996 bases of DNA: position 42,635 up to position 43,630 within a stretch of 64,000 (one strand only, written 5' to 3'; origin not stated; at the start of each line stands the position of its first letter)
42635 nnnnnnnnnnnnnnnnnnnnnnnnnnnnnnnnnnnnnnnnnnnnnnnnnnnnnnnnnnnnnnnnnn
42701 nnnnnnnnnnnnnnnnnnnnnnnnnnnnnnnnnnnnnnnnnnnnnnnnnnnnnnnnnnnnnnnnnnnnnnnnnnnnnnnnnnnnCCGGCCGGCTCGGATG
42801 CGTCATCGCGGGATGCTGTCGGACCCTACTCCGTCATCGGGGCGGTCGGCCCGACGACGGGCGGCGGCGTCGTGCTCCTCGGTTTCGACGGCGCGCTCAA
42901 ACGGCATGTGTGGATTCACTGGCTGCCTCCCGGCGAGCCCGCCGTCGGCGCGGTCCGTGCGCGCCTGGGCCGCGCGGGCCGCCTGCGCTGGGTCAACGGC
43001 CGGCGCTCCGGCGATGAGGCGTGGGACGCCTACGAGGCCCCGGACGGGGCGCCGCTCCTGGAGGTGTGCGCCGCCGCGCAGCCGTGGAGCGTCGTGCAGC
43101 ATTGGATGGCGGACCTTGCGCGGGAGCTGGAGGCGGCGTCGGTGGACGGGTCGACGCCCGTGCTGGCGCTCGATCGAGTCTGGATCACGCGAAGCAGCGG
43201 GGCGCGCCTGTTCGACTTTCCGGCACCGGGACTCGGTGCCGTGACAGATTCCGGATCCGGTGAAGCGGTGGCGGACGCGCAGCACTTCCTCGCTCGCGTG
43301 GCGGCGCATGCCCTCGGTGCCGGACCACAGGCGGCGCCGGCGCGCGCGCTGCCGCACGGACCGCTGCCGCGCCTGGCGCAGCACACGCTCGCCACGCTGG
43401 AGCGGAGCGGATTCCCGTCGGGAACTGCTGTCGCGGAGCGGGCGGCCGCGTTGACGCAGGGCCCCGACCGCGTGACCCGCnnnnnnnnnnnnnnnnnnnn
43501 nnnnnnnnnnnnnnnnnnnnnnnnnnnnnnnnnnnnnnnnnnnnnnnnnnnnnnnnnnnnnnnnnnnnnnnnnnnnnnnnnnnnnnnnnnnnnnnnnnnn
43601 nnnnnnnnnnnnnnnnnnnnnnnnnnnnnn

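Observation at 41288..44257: Kinase-RDD-pseudokinase-RDD: an unusual four-module membrane Ser/Thr kinase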

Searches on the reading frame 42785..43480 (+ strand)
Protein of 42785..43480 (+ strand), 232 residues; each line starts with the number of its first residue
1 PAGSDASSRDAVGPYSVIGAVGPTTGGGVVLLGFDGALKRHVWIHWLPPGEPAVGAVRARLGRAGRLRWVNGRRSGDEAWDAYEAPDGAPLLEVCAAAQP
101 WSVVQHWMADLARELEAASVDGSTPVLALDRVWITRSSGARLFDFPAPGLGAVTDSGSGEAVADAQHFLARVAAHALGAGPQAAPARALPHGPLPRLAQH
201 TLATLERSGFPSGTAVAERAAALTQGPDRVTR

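Call 4: search_protein_families(library=pfam, proteins=[window:42785-43400:+], max_evalue=10)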
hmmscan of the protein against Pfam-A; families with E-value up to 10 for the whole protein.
window:42785-43400:+ (205 aa): 0 families

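Call 65: search_protein_families(library=pfam, alignment_id=A4, max_evalue=1)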
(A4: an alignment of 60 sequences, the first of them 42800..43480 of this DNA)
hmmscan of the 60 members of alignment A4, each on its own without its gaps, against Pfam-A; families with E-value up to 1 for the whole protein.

A. member 1, window:42800-43480:+ (227 aa): 0 families

B. families by the number of members that match (of 60 scanned): 8 families
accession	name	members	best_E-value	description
PF09299.17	Mu-transpos_C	3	0.12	Mu transposase, C-terminal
PF07866.17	DUF1653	1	0.033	Protein of unknown function (DUF1653)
PF13808.11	DDE_Tnp_1_assoc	1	0.13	DDE_Tnp_1-associated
PF15765.10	DUF4694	1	0.18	Domain of unknown function (DUF4694)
PF01357.27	Expansin_C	1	0.19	Expansin C-terminal domain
PF16408.10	DUF5016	1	0.28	Domain of unknown function (DUF5016)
PF05426.18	Alginate_lyase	1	0.29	Alginate lyase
PF16078.10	2-oxogl_dehyd_N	1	0.97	2-oxoglutarate dehydrogenase N-terminus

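Call 66: search_solved_structures(query=A4, max_evalue=10)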
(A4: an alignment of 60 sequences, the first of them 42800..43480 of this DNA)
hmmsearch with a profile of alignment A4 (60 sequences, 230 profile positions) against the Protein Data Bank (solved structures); distinct sequences matched with E-value up to 10: 14.
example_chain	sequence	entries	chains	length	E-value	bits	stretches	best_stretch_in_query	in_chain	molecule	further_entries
5hnv_A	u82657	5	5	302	0.68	12.7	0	40-140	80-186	PpkA N terminal | PpkA-294 | PpkA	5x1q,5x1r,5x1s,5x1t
7s46_A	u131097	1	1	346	1.1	12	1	69-140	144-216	Isoform 2 of Serine/threonine-protein kinase PAK 4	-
4jdj_A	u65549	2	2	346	1.3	11.8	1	69-143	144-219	Serine/threonine-protein kinase PAK 4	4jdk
7s47_A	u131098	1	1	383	1.3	11.8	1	69-140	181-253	Integrin beta-5, Isoform 2 of Serine/threonine-protein kinase PAK 4 chimera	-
5xvf_A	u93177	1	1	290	1.3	11.7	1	69-140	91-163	Serine/threonine-protein kinase PAK 4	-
2bva_A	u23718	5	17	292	1.3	11.7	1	69-140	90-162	P21-ACTIVATED KINASE 4 | Serine/threonine-protein kinase PAK 4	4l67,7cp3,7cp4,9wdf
5xva_A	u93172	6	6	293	1.3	11.7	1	69-140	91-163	Serine/threonine-protein kinase PAK 4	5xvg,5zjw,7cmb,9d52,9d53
4o0v_A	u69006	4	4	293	1.3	11.7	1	69-140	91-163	Serine/threonine-protein kinase PAK 4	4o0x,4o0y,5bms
2x4z_A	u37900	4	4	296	1.4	11.7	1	69-140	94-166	SERINE/THREONINE-PROTEIN KINASE PAK 4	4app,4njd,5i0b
8ahg_A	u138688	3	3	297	1.4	11.7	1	69-140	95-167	Serine/threonine-protein kinase PAK 4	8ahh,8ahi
2q0n_A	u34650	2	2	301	1.4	11.6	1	69-140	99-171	Serine/threonine-protein kinase PAK 4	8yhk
2cdz_A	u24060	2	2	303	1.4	11.6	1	69-140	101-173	SERINE/THREONINE-PROTEIN KINASE PAK 4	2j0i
5ved_A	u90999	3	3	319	1.5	11.5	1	69-140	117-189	Serine/threonine-protein kinase PAK 4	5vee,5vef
4xbu_A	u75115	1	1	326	1.6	11.5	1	69-140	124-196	Serine/threonine-protein kinase PAK 4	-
